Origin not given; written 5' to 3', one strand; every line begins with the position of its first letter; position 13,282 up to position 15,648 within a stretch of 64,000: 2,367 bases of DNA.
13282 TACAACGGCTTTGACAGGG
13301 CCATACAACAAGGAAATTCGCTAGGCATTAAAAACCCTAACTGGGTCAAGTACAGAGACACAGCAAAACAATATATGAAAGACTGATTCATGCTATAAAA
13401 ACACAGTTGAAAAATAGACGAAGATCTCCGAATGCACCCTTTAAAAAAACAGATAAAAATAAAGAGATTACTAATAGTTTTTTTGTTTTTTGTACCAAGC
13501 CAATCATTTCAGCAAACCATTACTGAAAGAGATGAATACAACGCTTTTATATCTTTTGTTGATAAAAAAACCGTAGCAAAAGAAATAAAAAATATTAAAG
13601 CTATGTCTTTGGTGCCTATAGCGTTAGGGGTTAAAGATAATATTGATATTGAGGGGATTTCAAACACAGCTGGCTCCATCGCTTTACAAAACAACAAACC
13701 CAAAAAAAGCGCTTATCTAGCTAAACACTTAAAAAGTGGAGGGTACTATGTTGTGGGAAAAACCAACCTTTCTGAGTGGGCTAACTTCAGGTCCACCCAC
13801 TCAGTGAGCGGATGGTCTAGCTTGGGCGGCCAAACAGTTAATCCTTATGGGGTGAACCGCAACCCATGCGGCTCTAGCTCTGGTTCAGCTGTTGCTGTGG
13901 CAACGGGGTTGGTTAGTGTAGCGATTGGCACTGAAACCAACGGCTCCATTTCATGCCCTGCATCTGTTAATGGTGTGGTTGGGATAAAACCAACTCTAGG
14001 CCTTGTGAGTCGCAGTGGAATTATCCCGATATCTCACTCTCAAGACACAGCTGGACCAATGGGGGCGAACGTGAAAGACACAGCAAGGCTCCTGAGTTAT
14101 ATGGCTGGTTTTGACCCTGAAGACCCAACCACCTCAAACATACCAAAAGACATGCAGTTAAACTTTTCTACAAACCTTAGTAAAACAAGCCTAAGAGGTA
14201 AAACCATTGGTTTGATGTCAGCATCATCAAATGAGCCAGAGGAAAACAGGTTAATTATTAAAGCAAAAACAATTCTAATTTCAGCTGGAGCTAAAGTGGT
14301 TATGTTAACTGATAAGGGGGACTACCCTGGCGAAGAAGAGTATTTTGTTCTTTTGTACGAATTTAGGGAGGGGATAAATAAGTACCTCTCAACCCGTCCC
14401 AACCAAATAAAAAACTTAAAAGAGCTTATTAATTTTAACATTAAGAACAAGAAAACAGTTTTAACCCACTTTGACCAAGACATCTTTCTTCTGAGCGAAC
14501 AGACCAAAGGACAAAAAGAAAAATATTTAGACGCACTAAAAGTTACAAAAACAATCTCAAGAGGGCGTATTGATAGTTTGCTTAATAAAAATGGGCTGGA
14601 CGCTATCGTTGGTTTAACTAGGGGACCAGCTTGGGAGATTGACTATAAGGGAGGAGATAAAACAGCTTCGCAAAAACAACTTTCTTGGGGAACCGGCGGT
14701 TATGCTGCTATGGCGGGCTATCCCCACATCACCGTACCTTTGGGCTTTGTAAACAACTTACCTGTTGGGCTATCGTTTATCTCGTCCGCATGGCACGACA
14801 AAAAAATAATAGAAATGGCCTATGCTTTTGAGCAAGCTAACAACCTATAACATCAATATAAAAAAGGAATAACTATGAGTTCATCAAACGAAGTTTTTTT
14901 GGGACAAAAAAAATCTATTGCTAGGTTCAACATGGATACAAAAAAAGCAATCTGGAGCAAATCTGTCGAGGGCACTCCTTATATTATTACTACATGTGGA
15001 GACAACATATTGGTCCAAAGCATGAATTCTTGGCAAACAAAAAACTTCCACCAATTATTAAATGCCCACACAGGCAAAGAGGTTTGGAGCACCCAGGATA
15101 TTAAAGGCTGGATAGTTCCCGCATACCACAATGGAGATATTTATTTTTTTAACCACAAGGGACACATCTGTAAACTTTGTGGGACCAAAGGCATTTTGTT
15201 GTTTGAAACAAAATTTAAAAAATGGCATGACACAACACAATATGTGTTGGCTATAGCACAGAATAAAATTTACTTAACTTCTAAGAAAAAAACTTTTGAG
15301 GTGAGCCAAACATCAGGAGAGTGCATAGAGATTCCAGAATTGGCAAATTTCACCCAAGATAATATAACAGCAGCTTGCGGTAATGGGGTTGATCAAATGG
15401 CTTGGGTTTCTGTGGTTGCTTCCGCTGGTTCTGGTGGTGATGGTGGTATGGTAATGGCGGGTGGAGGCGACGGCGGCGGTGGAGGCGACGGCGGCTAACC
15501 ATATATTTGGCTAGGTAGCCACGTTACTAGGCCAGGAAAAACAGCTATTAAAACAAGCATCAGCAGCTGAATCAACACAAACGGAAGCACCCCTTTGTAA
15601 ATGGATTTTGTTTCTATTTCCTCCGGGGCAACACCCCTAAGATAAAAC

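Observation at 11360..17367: Split TRAP transporter locus with a secreted TonB_C-domain protein, a secreted amidase and a propeller-like ORF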

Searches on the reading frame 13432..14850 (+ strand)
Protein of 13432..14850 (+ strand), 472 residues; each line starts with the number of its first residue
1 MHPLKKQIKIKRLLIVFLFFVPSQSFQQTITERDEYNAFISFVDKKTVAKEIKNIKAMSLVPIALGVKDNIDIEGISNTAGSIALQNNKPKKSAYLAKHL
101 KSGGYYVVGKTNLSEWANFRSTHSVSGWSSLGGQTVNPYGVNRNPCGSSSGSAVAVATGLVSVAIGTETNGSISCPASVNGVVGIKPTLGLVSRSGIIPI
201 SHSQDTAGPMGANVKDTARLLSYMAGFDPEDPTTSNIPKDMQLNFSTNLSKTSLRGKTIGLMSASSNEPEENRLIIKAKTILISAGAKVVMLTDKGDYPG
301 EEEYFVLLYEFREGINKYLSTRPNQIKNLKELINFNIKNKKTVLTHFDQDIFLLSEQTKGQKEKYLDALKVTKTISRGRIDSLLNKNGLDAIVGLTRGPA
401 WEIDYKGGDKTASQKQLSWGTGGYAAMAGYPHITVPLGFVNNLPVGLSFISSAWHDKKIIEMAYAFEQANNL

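Call 3: search_protein_families(library=pfam, proteins=[window:13432-14850:+], max_evalue=0.1)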
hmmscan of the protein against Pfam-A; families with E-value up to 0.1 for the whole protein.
window:13432-14850:+ (472 aa): 1 family
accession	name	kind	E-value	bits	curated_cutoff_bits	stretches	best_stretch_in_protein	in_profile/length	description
PF01425.27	Amidase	-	1e-77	262.5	27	1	33-459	14-444/445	Amidase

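Call 4: search_protein_families(library=ncbifam, proteins=[window:13432-14850:+], max_evalue=0.1)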
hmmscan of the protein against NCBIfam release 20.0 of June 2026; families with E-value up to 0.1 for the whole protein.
window:13432-14850:+ (472 aa): 27 families (the best 25 are shown)
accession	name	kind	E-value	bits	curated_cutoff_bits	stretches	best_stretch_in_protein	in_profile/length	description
NF006006.0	PRK08137.1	equivalog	4e-146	487.9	534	1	60-470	101-511/529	amidase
NF005300.0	PRK06828.1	subfamily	1.9e-93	313.6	494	2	59-393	79-426/491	amidase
NF005219.0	PRK06707.1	equivalog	4.5e-84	282.8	498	2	46-393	123-472/536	amidase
TIGR00132.1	gatA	equivalog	5.9e-63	213.2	481.1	1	25-469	18-463/466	Asp-tRNA(Asn)/Glu-tRNA(Gln) amidotransferase subunit GatA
NF008874.0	PRK11910.1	equivalog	1.5e-57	195.4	680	1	54-469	226-605/615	amidase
NF005688.0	PRK07488.1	equivalog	1.2e-54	186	532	1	51-469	65-465/474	indoleacetamide hydrolase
NF006043.0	PRK08186.1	subfamily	6.3e-49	166.9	487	2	25-247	29-250/600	allophanate hydrolase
NF005565.0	PRK07235.1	subfamily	3.8e-48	164.4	545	2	48-271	76-291/506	amidase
TIGR02713.1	allophanate_hyd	equivalog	5.3e-45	154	511.05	2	37-243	2-211/563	allophanate hydrolase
NF006631.0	PRK09201.1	equivalog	5e-44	150.8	461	2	54-257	66-264/466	AtzE family amidohydrolase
NF006169.0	PRK08310.1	equivalog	7.5e-44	150.7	391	2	33-229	4-192/395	amidase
TIGR02715.1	amido_AtzE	subfamily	1.4e-42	146.2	425.75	2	53-264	60-264/452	AtzE family amidohydrolase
NF005460.0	PRK07056.1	subfamily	4.3e-39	134.7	447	1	54-250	68-263/457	amidase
NF005686.0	PRK07486.1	subfamily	8.5e-39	133.5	465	2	44-261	68-273/486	amidase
NF004815.0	PRK06169.1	equivalog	6.9e-38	130.4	506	2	63-292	78-301/471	amidase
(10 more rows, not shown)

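Call 7: search_solved_structures(query=window:13432-14850:+, max_evalue=1e-20)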
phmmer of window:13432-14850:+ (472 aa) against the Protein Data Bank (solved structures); distinct sequences matched with E-value up to 1e-20: 28.
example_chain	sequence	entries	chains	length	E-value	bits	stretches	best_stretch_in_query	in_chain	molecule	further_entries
1m21_A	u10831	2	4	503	5.5e-104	351.5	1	63-469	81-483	Peptide Amidase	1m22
5ac3_A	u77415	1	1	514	7.7e-104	351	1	63-469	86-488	PEPTIDE AMIDASE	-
5ewq_A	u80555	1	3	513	3.4e-66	227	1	14-395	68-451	Amidase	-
3al0_A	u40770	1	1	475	4.4e-41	144.2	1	29-241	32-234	Glutamyl-tRNA(Gln) amidotransferase subunit A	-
2gi3_A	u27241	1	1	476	4.4e-41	144.2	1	29-241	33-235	Glutamyl-tRNA(Gln) amidotransferase subunit A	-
3kfu_E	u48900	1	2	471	3.3e-40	141.3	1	24-245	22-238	Glutamyl-tRNA(Gln) amidotransferase subunit A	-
4wj3_A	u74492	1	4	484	6e-40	140.5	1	35-243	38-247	Glutamyl-tRNA(Gln) amidotransferase subunit A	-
3h0l_A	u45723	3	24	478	2.8e-38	134.9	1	35-260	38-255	Glutamyl-tRNA(Gln) amidotransferase subunit A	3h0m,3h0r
2df4_A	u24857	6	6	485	9.3e-38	133.2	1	59-472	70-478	Glutamyl-tRNA(Gln) amidotransferase subunit A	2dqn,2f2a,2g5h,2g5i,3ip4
4cp8_A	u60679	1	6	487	8.7e-30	107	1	56-232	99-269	ALLOPHANATE HYDROLASE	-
3a1k_A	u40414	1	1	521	1e-28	103.4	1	65-236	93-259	Amidase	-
3a1i_A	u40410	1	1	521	2.5e-28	102.2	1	65-236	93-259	Amidase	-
6c62_A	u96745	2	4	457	4.3e-28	101.4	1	61-236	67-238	Biuret hydrolase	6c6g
4n0h_A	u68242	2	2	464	9.3e-26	93.7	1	26-238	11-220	Glutamyl-tRNA(Gln) amidotransferase subunit A, mitochondrial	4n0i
4gyr_A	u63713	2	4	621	1.5e-25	93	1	60-234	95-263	Allophanate hydrolase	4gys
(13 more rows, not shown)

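Call 42: search_solved_structures(query=window:13432-14850:+, max_evalue=1e-90, show_alignments=1)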
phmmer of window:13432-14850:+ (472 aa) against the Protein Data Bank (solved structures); distinct sequences matched with E-value up to 1e-90: 2.
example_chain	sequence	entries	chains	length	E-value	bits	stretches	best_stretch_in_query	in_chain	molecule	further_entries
1m21_A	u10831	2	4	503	5.5e-104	351.5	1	63-469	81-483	Peptide Amidase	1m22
5ac3_A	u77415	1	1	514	7.7e-104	351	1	63-469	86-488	PEPTIDE AMIDASE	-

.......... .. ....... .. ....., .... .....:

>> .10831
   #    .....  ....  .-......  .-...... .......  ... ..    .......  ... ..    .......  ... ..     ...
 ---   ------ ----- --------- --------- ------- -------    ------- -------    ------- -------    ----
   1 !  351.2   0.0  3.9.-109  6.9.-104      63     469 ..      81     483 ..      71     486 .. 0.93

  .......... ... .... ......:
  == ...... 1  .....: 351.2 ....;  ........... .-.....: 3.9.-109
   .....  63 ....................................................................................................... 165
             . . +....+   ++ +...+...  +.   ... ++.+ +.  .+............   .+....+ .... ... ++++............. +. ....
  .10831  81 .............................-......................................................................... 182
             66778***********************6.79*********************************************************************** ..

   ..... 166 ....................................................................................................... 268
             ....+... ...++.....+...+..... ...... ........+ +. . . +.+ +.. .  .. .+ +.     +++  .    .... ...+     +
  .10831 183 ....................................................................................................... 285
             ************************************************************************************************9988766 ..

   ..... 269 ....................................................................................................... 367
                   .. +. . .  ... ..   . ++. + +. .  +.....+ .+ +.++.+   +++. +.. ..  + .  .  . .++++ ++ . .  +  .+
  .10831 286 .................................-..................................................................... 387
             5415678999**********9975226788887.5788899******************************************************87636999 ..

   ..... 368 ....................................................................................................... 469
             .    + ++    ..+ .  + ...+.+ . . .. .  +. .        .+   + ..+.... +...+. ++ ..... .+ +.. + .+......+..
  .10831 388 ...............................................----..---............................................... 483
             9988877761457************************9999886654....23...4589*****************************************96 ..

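Call 82: search_protein_families(library=padloc, proteins=[window:13432-14847:+], max_evalue=0.01)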
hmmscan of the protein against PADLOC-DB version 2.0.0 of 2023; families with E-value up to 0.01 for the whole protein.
window:13432-14847:+ (472 aa): 0 families

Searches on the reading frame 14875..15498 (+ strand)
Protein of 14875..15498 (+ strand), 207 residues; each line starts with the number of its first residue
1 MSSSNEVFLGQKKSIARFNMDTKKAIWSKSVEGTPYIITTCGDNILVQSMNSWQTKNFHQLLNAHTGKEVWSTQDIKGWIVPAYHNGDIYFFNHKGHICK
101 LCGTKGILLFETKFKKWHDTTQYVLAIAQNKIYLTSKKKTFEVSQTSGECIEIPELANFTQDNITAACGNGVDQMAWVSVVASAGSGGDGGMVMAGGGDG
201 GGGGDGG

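Call 3: search_protein_families(library=pfam, proteins=[window:14875-15498:+], max_evalue=0.1)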
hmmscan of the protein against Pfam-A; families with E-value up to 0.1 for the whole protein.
window:14875-15498:+ (207 aa): 3 families
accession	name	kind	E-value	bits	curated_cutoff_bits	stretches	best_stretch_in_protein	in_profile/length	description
PF13360.13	PQQ_2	-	1.2e-05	25.6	27.6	1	62-141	8-85/233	Outer membrane protein assembly factor BamB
PF15587.11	Imm9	-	0.048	14.2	25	1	95-133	94-133/149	Immunity protein 9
PF13570.13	Beta-prop_ACSF4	-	0.063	13.1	133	1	13-150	29-167/329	Beta-alanine-activating enzyme, beta-propeller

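Call 4: search_protein_families(library=ncbifam, proteins=[window:14875-15498:+], max_evalue=0.1)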
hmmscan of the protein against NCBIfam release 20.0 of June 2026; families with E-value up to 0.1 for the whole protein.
window:14875-15498:+ (207 aa): 1 family
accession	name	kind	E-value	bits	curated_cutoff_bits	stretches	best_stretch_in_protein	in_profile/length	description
TIGR03300.1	assembly_YfgL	equivalog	0.0021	16.8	285.2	0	3-74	104-172/377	outer membrane protein assembly factor BamB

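Call 22: find_homologous_proteins(query=window:14875-15498:+, max_evalue=0.001)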
Query window:14875-15498:+ (207 aa): 111 proteins with E <= 0.001 among 7123 candidates.
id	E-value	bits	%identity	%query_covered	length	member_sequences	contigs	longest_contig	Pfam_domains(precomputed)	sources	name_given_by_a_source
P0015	4.7e-134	463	97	100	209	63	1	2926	PF13360.14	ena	-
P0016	6.5e-120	416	86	94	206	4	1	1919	PF13360.14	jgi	-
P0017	3.1e-118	411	87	94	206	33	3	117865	PF13360.14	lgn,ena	-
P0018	9.3e-115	399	86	94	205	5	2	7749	PF13360.14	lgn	-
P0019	2.3e-112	392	86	88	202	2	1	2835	PF13360.14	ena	-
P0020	4.9e-112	391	84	91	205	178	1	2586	PF13360.14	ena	-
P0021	3.6e-111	388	83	94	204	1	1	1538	PF13360.14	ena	-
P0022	3.7e-111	388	83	87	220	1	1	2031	PF13360.14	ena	-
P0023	4.2e-110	384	84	97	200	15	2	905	PF13360.14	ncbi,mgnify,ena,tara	mgnify:FL=1|tara:strand:+ start:58 stop:660 length:603 start_codon:yes stop_codon:yes gene_type:comp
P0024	1.5e-109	382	82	92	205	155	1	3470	PF13360.14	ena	-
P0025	3.7e-109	381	83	93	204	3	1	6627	PF13360.14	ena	-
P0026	5.0e-107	374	74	97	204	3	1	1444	-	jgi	-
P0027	5.2e-102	358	75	91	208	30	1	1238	-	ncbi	-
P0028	2.3e-83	297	64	87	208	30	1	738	-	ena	-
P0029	1.8e-78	281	63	92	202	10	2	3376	-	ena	-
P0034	4.3e-72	260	59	95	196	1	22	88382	PF13360.14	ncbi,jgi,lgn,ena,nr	ncbi:PQQ-binding-like beta-propeller repeat protein [Gammaproteobacteria bacterium]|nr:PQQ-binding-l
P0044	1.1e-56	210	47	97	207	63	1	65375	PF13360.14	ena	-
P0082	5.9e-46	175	43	91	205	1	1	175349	PF13360.14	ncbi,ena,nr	ncbi:PQQ-like beta-propeller repeat protein [Gammaproteobacteria bacterium]|nr:PQQ-like beta-propell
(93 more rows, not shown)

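Call 23: find_encoding_contigs(protein=P0034, flank=7000, max_places=3)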
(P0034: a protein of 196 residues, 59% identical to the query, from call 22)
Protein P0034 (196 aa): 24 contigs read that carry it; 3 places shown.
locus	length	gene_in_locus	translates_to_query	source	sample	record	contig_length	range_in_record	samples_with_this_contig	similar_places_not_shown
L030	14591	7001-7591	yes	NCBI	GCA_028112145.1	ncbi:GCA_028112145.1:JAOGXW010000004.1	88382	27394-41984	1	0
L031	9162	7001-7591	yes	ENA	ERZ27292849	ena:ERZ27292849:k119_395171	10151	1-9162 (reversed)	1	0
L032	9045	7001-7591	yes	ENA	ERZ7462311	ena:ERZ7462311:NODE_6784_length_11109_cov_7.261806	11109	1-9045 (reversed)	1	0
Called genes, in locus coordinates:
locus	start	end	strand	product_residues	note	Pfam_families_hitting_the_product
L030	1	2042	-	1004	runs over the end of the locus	PF07715:Plug, PF00593:TonB_dep_Rec_b-barrel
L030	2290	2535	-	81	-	PF00076:RRM_1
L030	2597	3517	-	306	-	PF01734:Patatin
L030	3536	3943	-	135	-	-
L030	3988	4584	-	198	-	-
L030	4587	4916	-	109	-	PF00581:Rhodanese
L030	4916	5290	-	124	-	PF03061:4HBT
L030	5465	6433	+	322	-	PF00478:IMPDH (faint), PF03060:NMO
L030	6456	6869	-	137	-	-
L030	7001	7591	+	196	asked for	PF13360:PQQ_2 (weak)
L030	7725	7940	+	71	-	PF09905:VF530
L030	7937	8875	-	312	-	PF06966:DUF1295, PF02544:Steroid_dh (weak)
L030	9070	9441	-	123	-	PF14248:DUF4345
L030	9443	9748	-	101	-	PF03992:ABM (weak)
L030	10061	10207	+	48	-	-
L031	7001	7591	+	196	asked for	PF13360:PQQ_2 (weak)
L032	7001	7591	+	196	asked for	PF13360:PQQ_2 (weak)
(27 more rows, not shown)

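Call 24: find_encoding_contigs(protein=P0044, flank=7000, max_places=2)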
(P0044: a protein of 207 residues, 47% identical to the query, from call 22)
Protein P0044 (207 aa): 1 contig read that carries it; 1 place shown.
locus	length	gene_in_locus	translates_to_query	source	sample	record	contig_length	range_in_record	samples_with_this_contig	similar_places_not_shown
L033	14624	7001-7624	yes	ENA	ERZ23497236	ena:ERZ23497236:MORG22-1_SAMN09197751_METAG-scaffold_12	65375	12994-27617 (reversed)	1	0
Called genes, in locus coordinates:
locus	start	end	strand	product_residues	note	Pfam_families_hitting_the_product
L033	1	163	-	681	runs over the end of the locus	-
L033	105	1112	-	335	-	-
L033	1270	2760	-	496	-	PF07690:MFS_1, PF00854:PTR2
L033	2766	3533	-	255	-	PF00902:TatC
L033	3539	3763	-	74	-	PF02416:TatA_B_E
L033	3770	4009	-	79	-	PF02416:TatA_B_E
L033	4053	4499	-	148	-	PF02580:Tyr_Deacylase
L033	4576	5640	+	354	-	PF03480:DctP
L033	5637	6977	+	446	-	-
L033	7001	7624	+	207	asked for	PF13360:PQQ_2 (weak)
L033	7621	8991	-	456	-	PF06808:DctM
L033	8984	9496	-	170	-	PF04290:DctQ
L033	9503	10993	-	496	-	PF02386:TrkH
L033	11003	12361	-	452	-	PF01262:AlaDh_PNT_C (faint), PF02254:TrkA_N, PF02558:ApbA (weak), PF03435:Sacchrp_dh_NADP (weak), PF03721:UDPG_MGDP_dh_N (weak), PF13460:NAD_binding_10 (weak), PF02080:TrkA_C, PF02254:TrkA_N, +5 more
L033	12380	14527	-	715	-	PF00580:UvrD-helicase, PF13245:AAA_19, PF13604:AAA_30 (faint), PF13361:UvrD_C, PF13538:UvrD_C_2 (weak), PF21196:PcrA_UvrD_tudor (weak)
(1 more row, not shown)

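Call 25: find_encoding_contigs(protein=P0082, flank=7000, max_places=2)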
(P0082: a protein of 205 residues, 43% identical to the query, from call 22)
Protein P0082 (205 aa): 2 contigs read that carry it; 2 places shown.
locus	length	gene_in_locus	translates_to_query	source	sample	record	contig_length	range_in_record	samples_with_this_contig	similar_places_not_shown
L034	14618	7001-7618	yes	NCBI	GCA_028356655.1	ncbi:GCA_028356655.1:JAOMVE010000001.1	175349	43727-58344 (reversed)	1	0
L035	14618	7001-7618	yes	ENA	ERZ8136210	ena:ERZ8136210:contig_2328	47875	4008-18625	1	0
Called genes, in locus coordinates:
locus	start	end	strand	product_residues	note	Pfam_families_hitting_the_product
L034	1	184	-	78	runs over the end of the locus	PF02416:TatA_B_E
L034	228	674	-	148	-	PF02580:Tyr_Deacylase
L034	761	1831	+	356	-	PF03480:DctP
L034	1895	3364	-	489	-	PF01565:FAD_binding_4, PF08031:BBE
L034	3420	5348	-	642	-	PF08450:SGL (faint), PF24684:Vgb_lyase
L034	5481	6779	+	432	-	PF01979:Amidohydro_1, PF07969:Amidohydro_3 (weak)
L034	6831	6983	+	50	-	-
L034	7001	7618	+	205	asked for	PF13360:PQQ_2 (weak)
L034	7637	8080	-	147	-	-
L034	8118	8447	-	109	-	-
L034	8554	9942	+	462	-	-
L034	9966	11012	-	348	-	PF11583:AurF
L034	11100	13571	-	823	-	PF02687:FtsX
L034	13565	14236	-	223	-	PF00005:ABC_tran, PF02463:SMC_N (faint)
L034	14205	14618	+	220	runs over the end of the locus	PF25182:NonGDSL, PF00657:Lipase_GDSL, PF13472:Lipase_GDSL_2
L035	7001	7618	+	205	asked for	PF13360:PQQ_2 (weak)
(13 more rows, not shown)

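Call 51: predict_structure(alignment_id=A2)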
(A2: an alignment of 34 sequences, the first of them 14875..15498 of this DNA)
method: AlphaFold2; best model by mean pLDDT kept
length: 207 residues; sequences in the alignment: 34
mean_pLDDT: 77.6   pTM: 0.70
mean pLDDT of the five models: 77.6, 75.7, 75.3, 74.9, 74.3
residues with pLDDT >= 90: 86; 70-90: 57; 50-70: 38; < 50: 26
segments of 3 or more residues with pLDDT < 50: 185-207
pLDDT, mean of each block of 10 residues (from residue 1): 76 93 94 93 93 91 97 90 89 88 94 70 80 83 91 68 59 56 44 31 36
secondary structure, 60 per line:
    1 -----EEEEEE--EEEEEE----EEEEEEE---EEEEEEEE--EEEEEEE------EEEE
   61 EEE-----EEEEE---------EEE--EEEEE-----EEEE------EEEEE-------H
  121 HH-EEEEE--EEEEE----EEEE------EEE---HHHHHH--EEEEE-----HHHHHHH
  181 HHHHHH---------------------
elements in order: E6-11 E14-19 E24-30 E34-41 E44-50 E57-63 E69-73 E83-85 E88-92 E98-101 E108-112 E124-128 E131-135 E140-143 E150-152 H156-161 E164-168 H174-186

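Call 54: fold_search(model_id=the predicted structure, library=pdb)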
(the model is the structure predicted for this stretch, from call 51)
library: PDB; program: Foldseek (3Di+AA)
matches with E <= 10: 1683; with E <= 0.001: 340
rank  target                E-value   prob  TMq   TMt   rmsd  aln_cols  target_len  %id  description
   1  7tsz_B                4.4e-09  1.00  0.51  0.34   5.3       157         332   13  BamABCDE bound to substrate EspP class 1 (released 2022-03-30)
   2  7tt2_B                6.6e-08  1.00  0.49  0.32   5.9       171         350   13  BamABCDE bound to substrate EspP class 3 (released 2022-03-30)
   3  9mgg_B                7.7e-08  1.00  0.48  0.30   6.3       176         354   13  beta-barrel assembly machine from Escherichia coli in a late state of substrate assembly (released 2025-12-17)
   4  3q7o                  8.2e-08  1.00  0.51  0.31   5.2       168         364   17  The crystal structure of BamB from the BAM complex in spacegroup P213 (released 2011-02-09)
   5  9hg9_B                9.1e-08  1.00  0.51  0.31   5.3       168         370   12  BAM-SurA-darobactin complex in the swing-in state (released 2025-04-16)
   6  9a3d_MODEL_1_A        1.1e-07  1.00  0.35  0.22   8.7       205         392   13  Model of E. coli BamB by in-cell photo-crosslinking MS and deep learning (released 2023-02-24)
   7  9p1u_B                1.2e-07  1.00  0.51  0.33   5.3       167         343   13  beta-barrel assembly machine from Escherichia coli in an late state of LptD assembly (released 2026-03-11)
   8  9cnz_B                1.6e-07  1.00  0.52  0.33   5.0       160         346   17  Structure of BAM complexed with PTB2 ligand in detergent (released 2024-12-25)
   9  3q54                  1.7e-07  1.00  0.39  0.25   6.9       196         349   14  Crystal structure of Escherichia coli BamB (released 2012-05-09)
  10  3q7m                  2.1e-07  1.00  0.50  0.32   5.6       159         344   16  The crystal structure of BamB from the BAM complex in spacegroup I222 (released 2011-02-09)
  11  3p1l                  2.4e-07  1.00  0.50  0.31   6.1       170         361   17  Crystal structure of Escherichia coli BamB, a lipoprotein component of the beta-barrel assembly machinery complex, nativ (released 2010-12-22)
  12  8bvq_B                2.5e-07  1.00  0.49  0.30   5.7       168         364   14  E. coli BAM complex (BamABCDE) bound to darobactin B (released 2023-05-24)
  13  8orr                  2.5e-07  1.00  0.46  0.30   5.8       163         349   14  Outer membrane protein assembly factor BamB from Klebsiella pneumoniae (released 2024-04-24)
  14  6l8a_F                2.9e-07  1.00  0.51  0.25   5.0       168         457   15  Tetrathionate hydrolase from Acidithiobacillus ferrooxidans (released 2020-11-11)
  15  3prw                  2.9e-07  1.00  0.47  0.30   5.5       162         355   15  Crystal structure of the lipoprotein BamB (released 2011-01-19)
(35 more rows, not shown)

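Call 68: find_related_loci(query=window:14875-15495:+, collection=genome_contigs, flank=7000)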
Query window:14875-15495:+ (207 aa) in genome_contigs; peptide patterns used: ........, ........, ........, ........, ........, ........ (x = any residue, [..] = any of these).
47 stretches matched a pattern; 4 encode a relative of the query (tblastn E <= 1e-3); 4 distinct loci.
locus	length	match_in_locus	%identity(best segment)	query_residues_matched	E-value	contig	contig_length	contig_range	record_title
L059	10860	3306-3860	85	1-185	6e-111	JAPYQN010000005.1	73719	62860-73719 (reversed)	MAG: Gammaproteobacteria bacterium isolate PW2.metabat2.74 PW2_466_length_73719_cov_79.574229, whole genome shotgun sequ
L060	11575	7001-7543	64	1-181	1e-79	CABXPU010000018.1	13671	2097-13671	MAG: uncultured SAR86 cluster bacterium isolate AG-319-N19 genome assembly, contig: AG-319-N19_NODE_18, whole genome sho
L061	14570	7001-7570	62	1-191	2e-79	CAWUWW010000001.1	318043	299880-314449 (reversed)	MAG: uncultured SAR86 cluster bacterium isolate HER22_SIP_1000_bin_47 genome assembly, contig: HER22_SP_1000_bin_47-read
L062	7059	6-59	100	164-181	9e-7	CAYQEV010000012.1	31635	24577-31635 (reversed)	MAG TPA_asm: uncultured Woeseia sp. isolate binchicken_co46_507 genome assembly, contig: NODE_2492_length_31635_cov_57.3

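Call 82: search_protein_families(library=padloc, proteins=[window:14875-15495:+], max_evalue=0.01)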
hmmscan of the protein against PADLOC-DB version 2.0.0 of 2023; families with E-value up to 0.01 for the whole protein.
window:14875-15495:+ (207 aa): 0 families
